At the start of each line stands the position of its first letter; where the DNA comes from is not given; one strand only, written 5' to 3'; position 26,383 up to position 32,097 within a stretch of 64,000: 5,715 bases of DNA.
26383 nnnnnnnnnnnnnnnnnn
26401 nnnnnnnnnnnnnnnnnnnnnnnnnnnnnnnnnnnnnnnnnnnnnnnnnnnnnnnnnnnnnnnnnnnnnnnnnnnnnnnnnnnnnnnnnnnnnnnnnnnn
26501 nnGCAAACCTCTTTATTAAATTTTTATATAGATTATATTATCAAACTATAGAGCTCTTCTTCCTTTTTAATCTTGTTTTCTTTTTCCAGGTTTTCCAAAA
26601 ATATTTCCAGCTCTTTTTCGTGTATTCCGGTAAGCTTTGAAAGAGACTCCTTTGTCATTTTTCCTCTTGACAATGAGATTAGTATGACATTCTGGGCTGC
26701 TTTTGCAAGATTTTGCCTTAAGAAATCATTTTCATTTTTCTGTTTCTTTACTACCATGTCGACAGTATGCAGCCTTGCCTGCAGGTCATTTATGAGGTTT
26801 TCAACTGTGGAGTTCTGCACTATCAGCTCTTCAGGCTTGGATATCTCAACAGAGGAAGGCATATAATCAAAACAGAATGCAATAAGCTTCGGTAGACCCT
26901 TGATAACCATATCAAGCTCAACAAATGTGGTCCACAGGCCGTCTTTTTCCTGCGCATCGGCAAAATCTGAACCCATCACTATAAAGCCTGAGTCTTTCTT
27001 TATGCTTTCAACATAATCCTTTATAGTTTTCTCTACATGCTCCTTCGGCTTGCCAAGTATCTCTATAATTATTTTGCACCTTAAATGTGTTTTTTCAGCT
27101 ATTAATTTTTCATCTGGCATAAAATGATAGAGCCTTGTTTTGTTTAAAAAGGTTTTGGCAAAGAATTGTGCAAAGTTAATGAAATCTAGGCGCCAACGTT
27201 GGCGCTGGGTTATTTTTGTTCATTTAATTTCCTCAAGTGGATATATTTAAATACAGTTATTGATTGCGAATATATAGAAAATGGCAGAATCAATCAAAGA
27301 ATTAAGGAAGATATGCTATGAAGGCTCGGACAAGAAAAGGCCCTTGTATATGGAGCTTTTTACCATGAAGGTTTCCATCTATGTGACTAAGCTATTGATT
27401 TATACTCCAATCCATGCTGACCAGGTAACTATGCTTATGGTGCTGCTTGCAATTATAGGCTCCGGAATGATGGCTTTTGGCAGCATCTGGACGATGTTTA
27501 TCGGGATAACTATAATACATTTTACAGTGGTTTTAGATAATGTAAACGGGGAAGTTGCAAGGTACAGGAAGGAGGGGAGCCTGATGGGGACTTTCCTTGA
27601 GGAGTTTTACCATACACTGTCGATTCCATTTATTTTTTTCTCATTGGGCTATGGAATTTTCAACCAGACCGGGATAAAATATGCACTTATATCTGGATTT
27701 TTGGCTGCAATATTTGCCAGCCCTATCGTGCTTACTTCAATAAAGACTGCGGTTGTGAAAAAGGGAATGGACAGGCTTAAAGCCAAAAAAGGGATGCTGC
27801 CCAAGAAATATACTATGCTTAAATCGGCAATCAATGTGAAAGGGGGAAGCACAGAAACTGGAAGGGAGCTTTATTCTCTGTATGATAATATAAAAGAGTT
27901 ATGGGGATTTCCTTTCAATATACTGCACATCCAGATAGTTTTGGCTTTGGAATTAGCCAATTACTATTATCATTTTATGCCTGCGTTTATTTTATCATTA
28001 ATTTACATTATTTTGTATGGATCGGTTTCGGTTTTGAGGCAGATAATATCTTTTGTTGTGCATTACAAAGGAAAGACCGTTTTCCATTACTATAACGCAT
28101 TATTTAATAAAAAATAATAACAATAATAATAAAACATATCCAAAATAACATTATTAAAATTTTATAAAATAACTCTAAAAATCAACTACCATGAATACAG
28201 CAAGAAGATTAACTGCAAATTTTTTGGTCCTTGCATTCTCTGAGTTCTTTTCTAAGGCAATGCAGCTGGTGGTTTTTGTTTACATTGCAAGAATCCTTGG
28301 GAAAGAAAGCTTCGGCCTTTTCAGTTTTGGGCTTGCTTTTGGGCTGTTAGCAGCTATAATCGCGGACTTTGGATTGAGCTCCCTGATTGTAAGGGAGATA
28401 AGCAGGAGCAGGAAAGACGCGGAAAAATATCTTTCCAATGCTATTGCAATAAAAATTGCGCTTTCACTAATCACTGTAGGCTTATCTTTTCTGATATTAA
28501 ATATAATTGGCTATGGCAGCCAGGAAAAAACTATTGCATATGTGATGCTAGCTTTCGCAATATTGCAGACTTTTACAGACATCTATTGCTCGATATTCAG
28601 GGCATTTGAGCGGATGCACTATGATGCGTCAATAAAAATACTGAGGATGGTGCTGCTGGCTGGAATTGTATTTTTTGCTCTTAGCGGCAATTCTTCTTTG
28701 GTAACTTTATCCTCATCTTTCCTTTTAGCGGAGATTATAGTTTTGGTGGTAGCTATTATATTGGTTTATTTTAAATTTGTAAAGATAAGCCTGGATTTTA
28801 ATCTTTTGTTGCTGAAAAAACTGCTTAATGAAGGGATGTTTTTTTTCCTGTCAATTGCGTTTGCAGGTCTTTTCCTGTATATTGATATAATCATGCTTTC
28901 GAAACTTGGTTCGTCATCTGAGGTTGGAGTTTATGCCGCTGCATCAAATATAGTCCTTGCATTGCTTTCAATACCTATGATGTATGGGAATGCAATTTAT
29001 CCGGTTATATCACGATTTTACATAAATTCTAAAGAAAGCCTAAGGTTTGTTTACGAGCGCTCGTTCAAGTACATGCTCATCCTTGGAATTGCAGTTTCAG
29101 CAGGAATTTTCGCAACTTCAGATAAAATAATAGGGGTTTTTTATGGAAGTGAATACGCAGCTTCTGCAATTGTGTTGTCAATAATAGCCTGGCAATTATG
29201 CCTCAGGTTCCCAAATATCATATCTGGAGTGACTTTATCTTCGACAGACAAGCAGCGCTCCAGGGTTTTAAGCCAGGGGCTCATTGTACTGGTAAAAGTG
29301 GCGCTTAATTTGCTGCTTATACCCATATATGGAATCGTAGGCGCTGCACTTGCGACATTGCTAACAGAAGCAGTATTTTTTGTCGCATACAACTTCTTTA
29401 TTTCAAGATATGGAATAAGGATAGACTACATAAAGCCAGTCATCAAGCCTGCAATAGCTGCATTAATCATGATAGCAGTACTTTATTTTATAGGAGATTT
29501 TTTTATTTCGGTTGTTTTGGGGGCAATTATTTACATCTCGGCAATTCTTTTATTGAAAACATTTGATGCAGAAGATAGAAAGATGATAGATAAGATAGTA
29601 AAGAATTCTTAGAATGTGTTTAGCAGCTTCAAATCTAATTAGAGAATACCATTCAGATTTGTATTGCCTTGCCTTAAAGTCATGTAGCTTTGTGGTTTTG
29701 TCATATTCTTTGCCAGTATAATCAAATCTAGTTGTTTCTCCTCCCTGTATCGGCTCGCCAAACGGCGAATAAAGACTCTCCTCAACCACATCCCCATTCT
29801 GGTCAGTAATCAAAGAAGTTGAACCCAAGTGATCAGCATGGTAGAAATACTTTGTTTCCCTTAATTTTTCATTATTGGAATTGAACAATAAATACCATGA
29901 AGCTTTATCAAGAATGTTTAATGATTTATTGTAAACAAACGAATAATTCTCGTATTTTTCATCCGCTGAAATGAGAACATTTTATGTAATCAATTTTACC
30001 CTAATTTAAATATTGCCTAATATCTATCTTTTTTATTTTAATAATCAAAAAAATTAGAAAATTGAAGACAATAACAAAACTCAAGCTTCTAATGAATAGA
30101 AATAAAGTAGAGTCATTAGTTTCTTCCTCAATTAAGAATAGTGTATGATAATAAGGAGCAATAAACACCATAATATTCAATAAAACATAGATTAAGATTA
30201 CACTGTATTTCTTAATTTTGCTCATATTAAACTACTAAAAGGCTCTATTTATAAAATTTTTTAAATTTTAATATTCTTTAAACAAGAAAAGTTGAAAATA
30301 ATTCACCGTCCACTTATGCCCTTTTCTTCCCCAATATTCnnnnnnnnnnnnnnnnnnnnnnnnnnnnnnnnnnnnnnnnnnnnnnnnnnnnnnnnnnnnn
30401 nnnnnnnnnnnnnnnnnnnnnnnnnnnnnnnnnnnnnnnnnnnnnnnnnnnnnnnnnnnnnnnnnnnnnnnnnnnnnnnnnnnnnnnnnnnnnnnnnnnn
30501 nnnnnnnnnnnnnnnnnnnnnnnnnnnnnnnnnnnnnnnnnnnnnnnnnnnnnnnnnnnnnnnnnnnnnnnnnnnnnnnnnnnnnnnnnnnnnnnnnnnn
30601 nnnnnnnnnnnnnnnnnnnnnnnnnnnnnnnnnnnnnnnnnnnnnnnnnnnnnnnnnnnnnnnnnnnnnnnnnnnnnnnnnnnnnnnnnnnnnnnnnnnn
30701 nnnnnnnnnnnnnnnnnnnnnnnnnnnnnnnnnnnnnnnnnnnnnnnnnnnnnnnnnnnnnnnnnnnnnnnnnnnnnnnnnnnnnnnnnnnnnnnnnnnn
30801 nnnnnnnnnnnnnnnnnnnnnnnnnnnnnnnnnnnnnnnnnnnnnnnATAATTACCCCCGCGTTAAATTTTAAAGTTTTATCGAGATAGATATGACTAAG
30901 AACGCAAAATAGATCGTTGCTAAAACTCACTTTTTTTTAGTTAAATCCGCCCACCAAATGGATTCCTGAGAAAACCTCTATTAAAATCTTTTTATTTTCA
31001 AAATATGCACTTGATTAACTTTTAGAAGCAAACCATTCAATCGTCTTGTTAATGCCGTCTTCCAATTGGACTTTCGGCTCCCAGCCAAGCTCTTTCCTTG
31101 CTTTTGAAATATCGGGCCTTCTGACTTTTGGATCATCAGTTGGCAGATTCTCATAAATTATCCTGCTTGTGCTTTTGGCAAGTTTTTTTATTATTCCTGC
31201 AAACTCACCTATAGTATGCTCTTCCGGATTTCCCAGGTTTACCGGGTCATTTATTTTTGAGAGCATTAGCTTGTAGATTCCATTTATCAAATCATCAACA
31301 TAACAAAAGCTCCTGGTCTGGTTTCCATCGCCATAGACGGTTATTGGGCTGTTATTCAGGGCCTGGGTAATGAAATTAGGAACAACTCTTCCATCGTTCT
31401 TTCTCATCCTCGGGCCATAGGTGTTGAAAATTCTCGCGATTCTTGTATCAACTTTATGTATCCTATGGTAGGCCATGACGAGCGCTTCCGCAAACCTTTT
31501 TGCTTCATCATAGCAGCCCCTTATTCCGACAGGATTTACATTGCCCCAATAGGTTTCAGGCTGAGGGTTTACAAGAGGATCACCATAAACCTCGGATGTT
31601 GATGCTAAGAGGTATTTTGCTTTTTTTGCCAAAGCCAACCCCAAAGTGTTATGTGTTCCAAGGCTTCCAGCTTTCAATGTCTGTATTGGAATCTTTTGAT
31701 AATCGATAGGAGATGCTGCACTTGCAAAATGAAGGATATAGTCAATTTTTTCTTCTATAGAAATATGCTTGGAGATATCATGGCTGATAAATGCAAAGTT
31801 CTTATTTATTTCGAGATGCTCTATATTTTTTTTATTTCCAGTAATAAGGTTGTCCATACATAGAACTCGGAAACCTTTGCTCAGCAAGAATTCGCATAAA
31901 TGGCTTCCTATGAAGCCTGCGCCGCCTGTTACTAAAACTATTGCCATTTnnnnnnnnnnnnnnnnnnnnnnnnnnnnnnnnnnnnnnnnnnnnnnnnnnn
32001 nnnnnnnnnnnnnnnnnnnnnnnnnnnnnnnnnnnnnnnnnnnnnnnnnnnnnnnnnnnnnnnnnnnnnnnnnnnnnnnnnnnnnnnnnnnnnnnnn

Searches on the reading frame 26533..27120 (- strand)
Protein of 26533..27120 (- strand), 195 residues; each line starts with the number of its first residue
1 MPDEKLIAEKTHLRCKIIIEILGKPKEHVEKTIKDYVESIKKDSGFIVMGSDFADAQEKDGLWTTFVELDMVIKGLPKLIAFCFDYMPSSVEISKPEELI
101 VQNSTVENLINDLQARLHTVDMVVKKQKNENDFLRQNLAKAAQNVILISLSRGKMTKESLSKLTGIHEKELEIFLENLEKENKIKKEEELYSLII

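Call 72: search_protein_families(library=pfam, proteins=[window:26533-27120:-], max_evalue=0.001)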
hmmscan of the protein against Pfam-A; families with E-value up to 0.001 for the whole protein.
window:26533-27120:- (195 aa): 1 family
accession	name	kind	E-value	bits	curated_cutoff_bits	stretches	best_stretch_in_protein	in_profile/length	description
PF05584.17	Sulfolobus_pRN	-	8.4e-05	23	20.8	1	144-184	8-48/72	Sulfolobus plasmid regulatory protein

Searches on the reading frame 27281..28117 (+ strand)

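Call 57: search_protein_families(library=ncbifam, proteins=[window:27281-28117:+], max_evalue=0.00001)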
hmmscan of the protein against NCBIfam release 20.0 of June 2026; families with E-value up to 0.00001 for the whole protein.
window:27281-28117:+ (278 aa): 3 families
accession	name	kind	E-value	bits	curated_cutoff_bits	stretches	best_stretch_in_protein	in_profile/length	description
NF040950.1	archin_ph_syn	equivalog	1.2e-10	41.6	180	1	31-140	11-120/191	archaetidylinositol phosphate synthase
NF045883.1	PIPSynth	equivalog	1.3e-07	31.5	170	1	29-148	8-125/197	phosphatidylinositol phosphate synthase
NF041135.1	IPPtranDIPPsyn_Thcocales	equivalog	4.4e-06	26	580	1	27-150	234-349/419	bifunctional L-myo-inositol-1-phosphate cytidylyltransferase/CDP-L-myo-inositol myo-inositolphosphotransferase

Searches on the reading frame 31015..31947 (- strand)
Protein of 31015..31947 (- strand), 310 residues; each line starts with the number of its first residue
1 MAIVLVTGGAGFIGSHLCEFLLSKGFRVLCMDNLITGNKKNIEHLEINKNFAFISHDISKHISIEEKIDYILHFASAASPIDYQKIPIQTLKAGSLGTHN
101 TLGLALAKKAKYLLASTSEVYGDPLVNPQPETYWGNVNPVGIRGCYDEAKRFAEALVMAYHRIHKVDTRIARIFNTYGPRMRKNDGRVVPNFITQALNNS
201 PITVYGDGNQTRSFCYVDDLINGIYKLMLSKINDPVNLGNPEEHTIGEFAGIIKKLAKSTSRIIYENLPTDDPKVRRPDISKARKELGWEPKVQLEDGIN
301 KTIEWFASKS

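Call 3: search_protein_families(library=pfam, proteins=[window:31015-31947:-], max_evalue=0.1)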
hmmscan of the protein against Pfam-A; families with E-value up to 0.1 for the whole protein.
window:31015-31947:- (310 aa): 8 families
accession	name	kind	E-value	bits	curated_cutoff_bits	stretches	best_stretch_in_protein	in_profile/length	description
PF16363.11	GDP_Man_Dehyd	-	3.3e-54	185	27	1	5-302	1-332/332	GDP-mannose 4,6 dehydratase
PF01370.27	Epimerase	-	4.1e-47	161.1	20.9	1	4-239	1-240/240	NAD dependent epimerase/dehydratase family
PF01073.25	3Beta_HSD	-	2.5e-11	43.6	22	1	5-220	1-221/280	3-beta hydroxysteroid dehydrogenase/isomerase family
PF02719.21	Polysacc_synt_2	-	1.6e-08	34.5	20.2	2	4-114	1-124/293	Polysaccharide biosynthesis protein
PF07993.18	NAD_binding_4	-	2.7e-06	27.2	20.1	1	64-174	85-205/258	Male sterility protein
PF00106.31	adh_short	-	2.5e-05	24.3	26.6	1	3-69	2-69/195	short chain dehydrogenase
PF04321.23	RmlD_sub_bind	-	0.0017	18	27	1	4-261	3-235/287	RmlD substrate binding domain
PF08659.16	KR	-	0.009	16.4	22.6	1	3-67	2-71/180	KR domain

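Call 57: search_protein_families(library=ncbifam, proteins=[window:31015-31947:-], max_evalue=0.00001)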
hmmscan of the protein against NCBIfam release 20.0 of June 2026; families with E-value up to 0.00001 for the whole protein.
window:31015-31947:- (310 aa): 21 families
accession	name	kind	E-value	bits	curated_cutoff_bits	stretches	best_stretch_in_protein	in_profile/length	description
TIGR01181.1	dTDP_gluc_dehyt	equivalog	2.6e-44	151.6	365.1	1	4-308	2-313/321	dTDP-glucose 4,6-dehydratase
TIGR04180.1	EDH_00030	hypoth_equivalog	1.1e-32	113.3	475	1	4-293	1-296/297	NAD-dependent 4,6-dehydratase LegB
TIGR01179.1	galE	equivalog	8.6e-31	107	262.3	1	4-307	2-326/332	UDP-glucose 4-epimerase GalE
NF005998.1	PRK08125.1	equivalog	1e-27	96.9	777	1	4-306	318-649/649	bifunctional UDP-4-amino-4-deoxy-L-arabinose formyltransferase/UDP-glucuronic acid oxidase ArnA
NF011728.1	PRK15181.1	equivalog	5.5e-26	91.4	760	1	5-309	19-340/348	Vi polysaccharide biosynthesis UDP-N-acetylglucosaminuronic acid C-4 epimerase TviC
NF008872.0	PRK11908.1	equivalog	7.6e-26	91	294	1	3-307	3-336/349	bifunctional UDP-4-keto-pentose/UDP-xylose synthase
NF007582.0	PRK10217.1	equivalog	2e-24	86.3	698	1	2-307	2-332/355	dTDP-glucose 4,6-dehydratase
NF007490.0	PRK10084.1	subfamily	2.8e-24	85.8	649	1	4-308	3-336/361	dTDP-glucose 4,6-dehydratase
TIGR02197.1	heptose_epim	equivalog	3.6e-22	78.9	274.6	1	4-308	1-315/316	ADP-glyceromanno-heptose 6-epimerase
NF047922.1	GDPFucSynFcl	equivalog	1.9e-17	63.7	500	1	144-308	132-303/308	GDP-L-fucose synthase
TIGR02622.1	CDP_4_6_dhtase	equivalog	1.4e-15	57.3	278.45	1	4-307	7-331/352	CDP-glucose 4,6-dehydratase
NF007956.0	PRK10675.1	subfamily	1.3e-13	50.9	394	1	4-306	3-329/338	UDP-glucose 4-epimerase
TIGR01472.1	gmd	equivalog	4.8e-12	45.8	415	1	3-246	2-257/342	GDP-mannose 4,6-dehydratase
NF041015.1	UDPsulfquin_syn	equivalog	3.6e-11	42.7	575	1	186-304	236-361/384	UDP-sulfoquinovose synthase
NF042422.1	oxyalk_red_OleD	equivalog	7.8e-11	41.9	580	1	4-221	3-208/329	2-alkyl-3-oxoalkanoate reductase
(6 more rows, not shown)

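Call 58: search_solved_structures(query=window:31015-31947:-, max_evalue=1e-20)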
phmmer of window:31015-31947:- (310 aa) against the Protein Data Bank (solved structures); distinct sequences matched with E-value up to 1e-20: 52.
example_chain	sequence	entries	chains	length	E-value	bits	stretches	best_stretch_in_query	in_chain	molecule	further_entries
4gll_A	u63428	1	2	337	1.6e-109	369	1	4-307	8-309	UDP-glucuronic acid decarboxylase 1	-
2b69_A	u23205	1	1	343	1.7e-109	368.9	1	4-307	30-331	UDP-glucuronate decarboxylase 1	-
4m55_A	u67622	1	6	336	8.1e-109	366.7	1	4-307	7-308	UDP-glucuronic acid decarboxylase 1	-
4lk3_A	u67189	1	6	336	1.1e-108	366.2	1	4-307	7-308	UDP-glucuronic acid decarboxylase 1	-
8vr2_A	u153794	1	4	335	3.8e-37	131.3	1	4-308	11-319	NAD-dependent epimerase/dehydratase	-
6pmh_A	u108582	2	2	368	2.8e-36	128.5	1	4-307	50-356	UDP-glucose 4-epimerase related protein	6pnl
4zrm_A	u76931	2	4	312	3.1e-36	128.3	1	4-307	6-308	UDP-glucose 4-epimerase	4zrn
8rdg_A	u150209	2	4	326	9.8e-36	126.7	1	4-304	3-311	SDR family NAD(P)-dependent oxidoreductase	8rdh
8rdi_A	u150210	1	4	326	2e-35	125.7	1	4-304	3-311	SDR family NAD(P)-dependent oxidoreductase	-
6zl6_A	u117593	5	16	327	8.8e-35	123.6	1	4-304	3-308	Epimerase domain-containing protein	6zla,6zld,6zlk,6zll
6zlj_A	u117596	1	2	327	1.7e-34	122.6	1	4-304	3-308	Epimerase domain-containing protein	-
6bwl_A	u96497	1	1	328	5.3e-34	121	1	4-308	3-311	Pal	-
6bi4_A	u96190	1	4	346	6.8e-30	107.5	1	4-307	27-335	dTDP-glucose 4,6-dehydratase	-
2hun_A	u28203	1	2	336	3.5e-29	105.2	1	4-307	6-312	336aa long hypothetical dTDP-glucose 4,6-dehydratase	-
7ys8_A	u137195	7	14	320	6.2e-29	104.3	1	4-309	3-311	UDP-glucose 4-epimerase | UDP-glucose 4-epimerase along with EC 5.1.3.2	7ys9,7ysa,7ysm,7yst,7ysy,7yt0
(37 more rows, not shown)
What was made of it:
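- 31015..31947 (-): uxs, UDP-glucuronate decarboxylase (UDP-xylose synthase). Third gene of the operon. Human UXS1 4gll/2b69, E=1.6e-109; the next family scores 1e-37 (call 58).
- Checked: uxs 31015-31947 (-), human UDP-glucuronate decarboxylase UXS1, E=1.6e-109 (call 58).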
